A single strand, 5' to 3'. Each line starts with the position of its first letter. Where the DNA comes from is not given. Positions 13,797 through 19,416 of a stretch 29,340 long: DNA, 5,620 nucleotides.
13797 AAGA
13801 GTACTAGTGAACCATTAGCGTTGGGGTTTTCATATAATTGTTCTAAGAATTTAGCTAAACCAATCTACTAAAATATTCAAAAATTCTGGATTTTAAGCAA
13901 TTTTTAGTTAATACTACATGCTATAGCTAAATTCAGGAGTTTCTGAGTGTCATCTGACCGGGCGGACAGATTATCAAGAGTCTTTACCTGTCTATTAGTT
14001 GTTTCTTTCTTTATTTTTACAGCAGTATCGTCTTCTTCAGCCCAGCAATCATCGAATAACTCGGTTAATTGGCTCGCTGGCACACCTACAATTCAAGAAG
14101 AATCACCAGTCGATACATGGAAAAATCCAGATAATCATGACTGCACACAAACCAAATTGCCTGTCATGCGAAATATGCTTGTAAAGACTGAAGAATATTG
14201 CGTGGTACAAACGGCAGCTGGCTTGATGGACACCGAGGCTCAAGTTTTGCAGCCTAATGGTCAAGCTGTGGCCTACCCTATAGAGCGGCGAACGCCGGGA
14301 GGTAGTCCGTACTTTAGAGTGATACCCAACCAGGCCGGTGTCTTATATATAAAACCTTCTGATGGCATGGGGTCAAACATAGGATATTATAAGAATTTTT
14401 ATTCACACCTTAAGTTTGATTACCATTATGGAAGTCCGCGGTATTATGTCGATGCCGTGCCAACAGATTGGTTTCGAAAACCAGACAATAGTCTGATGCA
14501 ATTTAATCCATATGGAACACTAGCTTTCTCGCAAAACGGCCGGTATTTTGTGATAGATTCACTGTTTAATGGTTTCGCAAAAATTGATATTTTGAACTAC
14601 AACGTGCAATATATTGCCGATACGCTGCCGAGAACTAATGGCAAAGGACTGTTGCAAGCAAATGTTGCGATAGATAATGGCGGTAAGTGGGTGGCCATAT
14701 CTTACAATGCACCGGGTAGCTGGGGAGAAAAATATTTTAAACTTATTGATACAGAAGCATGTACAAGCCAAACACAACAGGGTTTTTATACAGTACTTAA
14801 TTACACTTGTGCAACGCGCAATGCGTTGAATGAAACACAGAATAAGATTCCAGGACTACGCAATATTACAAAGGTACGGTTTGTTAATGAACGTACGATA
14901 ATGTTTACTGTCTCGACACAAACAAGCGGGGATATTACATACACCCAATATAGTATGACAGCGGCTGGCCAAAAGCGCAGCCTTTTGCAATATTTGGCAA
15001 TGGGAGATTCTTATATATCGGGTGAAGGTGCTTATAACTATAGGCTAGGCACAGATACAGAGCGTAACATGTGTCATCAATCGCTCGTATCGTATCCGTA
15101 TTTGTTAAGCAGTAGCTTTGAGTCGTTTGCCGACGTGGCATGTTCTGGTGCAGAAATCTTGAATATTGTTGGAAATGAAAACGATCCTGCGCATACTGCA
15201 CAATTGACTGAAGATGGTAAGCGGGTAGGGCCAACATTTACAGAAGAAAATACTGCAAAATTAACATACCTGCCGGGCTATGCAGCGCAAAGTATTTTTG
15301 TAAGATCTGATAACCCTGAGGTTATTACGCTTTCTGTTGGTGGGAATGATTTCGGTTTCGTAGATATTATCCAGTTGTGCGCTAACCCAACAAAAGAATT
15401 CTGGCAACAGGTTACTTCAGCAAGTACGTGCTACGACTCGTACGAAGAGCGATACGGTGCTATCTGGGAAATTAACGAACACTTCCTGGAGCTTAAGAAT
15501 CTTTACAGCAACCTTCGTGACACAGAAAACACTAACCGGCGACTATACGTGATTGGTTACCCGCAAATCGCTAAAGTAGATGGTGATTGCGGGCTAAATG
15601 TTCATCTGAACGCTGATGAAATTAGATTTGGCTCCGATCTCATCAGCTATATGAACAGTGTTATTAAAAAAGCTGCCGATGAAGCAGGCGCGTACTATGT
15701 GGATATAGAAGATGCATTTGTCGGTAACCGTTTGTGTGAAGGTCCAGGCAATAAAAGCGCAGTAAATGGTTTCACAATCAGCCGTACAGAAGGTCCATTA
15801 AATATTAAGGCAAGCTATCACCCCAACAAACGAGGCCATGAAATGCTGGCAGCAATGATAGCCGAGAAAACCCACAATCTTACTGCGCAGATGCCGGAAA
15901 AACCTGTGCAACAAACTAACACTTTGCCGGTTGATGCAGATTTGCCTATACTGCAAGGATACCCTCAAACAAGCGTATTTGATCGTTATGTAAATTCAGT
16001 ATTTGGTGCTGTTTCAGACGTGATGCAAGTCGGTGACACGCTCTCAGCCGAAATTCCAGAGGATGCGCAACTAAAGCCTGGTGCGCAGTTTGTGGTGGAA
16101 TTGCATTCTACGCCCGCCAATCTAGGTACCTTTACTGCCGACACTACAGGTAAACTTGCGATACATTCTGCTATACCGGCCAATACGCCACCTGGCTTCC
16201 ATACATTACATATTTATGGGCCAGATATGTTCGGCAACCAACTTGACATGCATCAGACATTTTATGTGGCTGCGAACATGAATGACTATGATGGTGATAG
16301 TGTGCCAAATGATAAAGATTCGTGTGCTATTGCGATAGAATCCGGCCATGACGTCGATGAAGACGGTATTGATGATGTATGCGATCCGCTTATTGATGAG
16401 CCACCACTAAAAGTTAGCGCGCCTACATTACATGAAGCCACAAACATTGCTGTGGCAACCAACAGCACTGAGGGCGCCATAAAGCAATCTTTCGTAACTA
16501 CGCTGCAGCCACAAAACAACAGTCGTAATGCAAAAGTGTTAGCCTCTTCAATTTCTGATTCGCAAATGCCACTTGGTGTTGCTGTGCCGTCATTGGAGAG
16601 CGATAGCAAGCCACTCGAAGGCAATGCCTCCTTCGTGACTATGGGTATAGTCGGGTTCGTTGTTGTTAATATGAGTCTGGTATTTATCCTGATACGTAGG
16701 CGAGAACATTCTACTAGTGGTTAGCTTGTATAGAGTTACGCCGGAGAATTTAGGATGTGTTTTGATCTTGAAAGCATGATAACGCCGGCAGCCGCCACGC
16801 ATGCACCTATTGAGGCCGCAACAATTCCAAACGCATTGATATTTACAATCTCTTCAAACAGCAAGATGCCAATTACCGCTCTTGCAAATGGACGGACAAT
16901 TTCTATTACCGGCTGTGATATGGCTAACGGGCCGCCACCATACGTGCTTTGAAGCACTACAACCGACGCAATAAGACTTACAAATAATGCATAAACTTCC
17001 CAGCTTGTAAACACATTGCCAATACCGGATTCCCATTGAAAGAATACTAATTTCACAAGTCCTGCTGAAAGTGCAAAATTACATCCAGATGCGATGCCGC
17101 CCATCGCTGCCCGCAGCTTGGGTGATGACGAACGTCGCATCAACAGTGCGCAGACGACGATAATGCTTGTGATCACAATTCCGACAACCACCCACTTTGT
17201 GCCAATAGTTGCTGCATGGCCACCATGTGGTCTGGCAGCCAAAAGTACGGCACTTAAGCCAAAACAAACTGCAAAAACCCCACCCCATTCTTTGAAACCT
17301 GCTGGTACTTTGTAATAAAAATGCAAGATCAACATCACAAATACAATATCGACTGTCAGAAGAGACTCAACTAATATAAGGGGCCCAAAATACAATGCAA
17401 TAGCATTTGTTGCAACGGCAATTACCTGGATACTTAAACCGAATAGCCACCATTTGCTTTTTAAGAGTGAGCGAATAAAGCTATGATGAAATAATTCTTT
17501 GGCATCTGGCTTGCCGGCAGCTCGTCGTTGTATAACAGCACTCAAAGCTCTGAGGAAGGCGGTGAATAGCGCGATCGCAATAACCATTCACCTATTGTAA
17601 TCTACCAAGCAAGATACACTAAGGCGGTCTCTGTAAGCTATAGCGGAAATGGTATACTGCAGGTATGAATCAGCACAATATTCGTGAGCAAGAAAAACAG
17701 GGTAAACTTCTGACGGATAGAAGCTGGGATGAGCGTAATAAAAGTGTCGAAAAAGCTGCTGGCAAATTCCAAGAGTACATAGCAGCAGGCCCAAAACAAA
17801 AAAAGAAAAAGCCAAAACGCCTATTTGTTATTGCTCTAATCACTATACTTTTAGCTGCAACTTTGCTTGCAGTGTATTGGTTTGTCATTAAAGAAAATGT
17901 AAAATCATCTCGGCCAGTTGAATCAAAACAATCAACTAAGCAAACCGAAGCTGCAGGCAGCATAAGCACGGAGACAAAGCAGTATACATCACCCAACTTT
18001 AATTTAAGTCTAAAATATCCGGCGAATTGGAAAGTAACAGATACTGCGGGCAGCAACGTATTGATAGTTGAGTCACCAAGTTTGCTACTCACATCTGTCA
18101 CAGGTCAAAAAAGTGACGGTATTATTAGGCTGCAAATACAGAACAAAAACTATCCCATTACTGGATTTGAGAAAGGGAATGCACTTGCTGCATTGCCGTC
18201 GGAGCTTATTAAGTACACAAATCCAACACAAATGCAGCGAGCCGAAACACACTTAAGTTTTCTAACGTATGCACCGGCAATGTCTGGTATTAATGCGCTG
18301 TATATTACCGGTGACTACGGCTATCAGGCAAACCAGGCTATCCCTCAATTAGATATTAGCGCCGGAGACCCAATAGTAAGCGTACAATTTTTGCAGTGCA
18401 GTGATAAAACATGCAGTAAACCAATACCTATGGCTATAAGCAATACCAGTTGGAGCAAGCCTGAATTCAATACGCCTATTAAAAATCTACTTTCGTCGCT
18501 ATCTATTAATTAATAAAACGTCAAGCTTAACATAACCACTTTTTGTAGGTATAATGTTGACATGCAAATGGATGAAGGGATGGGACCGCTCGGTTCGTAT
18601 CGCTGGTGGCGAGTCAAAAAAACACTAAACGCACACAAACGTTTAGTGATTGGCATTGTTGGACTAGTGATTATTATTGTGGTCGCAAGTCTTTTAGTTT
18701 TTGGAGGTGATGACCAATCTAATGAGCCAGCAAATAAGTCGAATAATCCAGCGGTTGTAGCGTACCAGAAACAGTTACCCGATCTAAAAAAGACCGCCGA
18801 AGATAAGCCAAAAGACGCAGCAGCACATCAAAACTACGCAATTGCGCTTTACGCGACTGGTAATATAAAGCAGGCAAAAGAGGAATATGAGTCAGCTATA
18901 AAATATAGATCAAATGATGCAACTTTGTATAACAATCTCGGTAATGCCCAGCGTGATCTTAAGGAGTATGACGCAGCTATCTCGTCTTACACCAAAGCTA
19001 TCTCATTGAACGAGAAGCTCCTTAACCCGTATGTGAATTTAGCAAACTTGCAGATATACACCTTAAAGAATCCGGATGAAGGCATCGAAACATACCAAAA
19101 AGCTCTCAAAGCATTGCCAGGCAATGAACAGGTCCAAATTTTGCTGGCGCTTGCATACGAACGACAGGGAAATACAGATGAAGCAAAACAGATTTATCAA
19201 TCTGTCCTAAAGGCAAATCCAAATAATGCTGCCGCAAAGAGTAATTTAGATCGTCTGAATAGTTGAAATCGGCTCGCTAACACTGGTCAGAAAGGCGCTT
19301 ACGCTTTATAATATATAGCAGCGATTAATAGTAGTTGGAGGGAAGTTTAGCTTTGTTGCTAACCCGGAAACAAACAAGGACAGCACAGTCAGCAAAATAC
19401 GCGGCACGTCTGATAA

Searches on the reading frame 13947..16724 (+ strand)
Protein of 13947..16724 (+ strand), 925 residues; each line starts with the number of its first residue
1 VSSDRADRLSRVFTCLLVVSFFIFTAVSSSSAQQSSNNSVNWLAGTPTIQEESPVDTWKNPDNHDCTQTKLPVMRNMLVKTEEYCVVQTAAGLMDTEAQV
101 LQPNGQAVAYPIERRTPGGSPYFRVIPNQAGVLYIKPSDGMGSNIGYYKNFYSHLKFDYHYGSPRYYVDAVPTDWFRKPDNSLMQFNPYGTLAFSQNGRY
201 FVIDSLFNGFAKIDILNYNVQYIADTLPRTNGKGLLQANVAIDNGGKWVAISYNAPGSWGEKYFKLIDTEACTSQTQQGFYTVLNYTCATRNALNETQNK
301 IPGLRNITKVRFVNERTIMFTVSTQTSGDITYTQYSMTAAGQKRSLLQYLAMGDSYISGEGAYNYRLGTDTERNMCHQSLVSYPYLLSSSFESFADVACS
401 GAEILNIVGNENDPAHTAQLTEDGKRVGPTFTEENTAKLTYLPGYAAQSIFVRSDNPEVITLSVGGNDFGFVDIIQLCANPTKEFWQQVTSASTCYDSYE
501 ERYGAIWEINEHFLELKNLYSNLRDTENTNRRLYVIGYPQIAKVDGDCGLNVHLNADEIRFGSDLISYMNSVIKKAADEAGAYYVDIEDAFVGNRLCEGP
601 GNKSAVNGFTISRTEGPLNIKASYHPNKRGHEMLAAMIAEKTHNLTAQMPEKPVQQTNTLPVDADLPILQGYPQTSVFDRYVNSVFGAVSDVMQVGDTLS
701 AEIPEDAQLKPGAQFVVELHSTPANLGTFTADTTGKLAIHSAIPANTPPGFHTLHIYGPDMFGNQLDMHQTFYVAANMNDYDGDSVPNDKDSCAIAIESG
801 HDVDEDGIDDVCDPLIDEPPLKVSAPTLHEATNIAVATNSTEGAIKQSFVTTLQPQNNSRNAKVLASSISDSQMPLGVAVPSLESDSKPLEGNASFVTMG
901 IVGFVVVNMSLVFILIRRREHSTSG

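Call 7: search_protein_families(library=pfam, proteins=[window:13947-16724:+], max_evalue=0.001)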
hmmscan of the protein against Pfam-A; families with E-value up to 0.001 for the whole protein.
window:13947-16724:+ (925 aa): 2 families
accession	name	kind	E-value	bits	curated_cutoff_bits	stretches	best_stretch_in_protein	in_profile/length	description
PF13472.12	Lipase_GDSL_2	-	2.8e-10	41.4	32.9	1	351-632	1-177/178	GDSL-like Lipase/Acylhydrolase family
PF00657.28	Lipase_GDSL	-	8.1e-09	36.4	23.6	1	349-636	1-206/208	GDSL-like Lipase/Acylhydrolase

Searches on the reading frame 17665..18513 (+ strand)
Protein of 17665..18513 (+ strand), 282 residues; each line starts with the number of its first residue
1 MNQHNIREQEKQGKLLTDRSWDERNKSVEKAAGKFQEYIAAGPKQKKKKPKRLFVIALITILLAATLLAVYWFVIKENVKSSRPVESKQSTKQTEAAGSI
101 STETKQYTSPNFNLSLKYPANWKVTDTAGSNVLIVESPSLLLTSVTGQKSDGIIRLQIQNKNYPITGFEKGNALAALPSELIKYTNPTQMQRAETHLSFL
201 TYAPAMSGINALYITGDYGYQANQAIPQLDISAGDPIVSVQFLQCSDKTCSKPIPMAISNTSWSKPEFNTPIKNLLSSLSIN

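Call 7: search_protein_families(library=pfam, proteins=[window:17665-18513:+], max_evalue=0.001)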
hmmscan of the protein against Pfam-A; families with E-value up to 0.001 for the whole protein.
window:17665-18513:+ (282 aa): 1 family
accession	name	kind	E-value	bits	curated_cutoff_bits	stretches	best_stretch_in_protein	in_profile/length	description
PF18933.6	PsbP_2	-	0.00014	22.4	27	1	60-149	2-88/184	PsbP-like protein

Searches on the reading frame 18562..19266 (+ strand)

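Call 7: search_protein_families(library=pfam, proteins=[window:18562-19266:+], max_evalue=0.001)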
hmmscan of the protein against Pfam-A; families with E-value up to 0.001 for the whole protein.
window:18562-19266:+ (234 aa): 25 families
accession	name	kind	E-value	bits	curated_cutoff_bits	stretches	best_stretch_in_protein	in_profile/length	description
PF07719.23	TPR_2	-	2.5e-21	74.4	27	2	120-152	1-33/34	Tetratricopeptide repeat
PF13181.12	TPR_8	-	5.1e-21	73.4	25.7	2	120-152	1-33/34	Tetratricopeptide repeat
PF00515.34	TPR_1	-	2.7e-19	68.6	27.8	2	121-152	2-33/34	Tetratricopeptide repeat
PF14559.12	TPR_19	-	9.1e-19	68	25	2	169-227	5-63/68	Tetratricopeptide repeat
PF13428.12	TPR_14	-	2e-16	59.3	23.5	1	191-225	3-37/44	Tetratricopeptide repeat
PF13424.12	TPR_12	-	2.3e-16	60.2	30.1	2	155-218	4-74/77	Tetratricopeptide repeat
PF13432.12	TPR_16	-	3e-16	59.9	32.7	2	93-147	4-58/65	Tetratricopeptide repeat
PF13174.12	TPR_6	-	6e-14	52.1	26.3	1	194-221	5-32/33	Tetratricopeptide repeat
PF13414.12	TPR_11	-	7.9e-14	51.5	26.8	2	95-130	3-38/42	TPR repeat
PF13431.12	TPR_17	-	2.3e-13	49.7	24.4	0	177-210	1-34/34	Tetratricopeptide repeat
PF13176.12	TPR_7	-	2.9e-11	42.9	27.9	0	123-155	2-34/36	Tetratricopeptide repeat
PF23914.1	TPR_CcmH_CycH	-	9.5e-09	35.7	42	1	114-222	44-154/158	Cytochrome c-type biogenesis protein H TPR domain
PF13374.12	TPR_10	-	1.5e-08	34.8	27.5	0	120-156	2-38/42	Tetratricopeptide repeat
PF20308.4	TPR-S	-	3.5e-08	34.4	27.6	0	172-221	3-48/102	Tetratricopeptide Repeats-Sensor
PF03704.23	BTAD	-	1.5e-07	32.4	22.1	0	169-215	76-122/146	Bacterial transcriptional activator domain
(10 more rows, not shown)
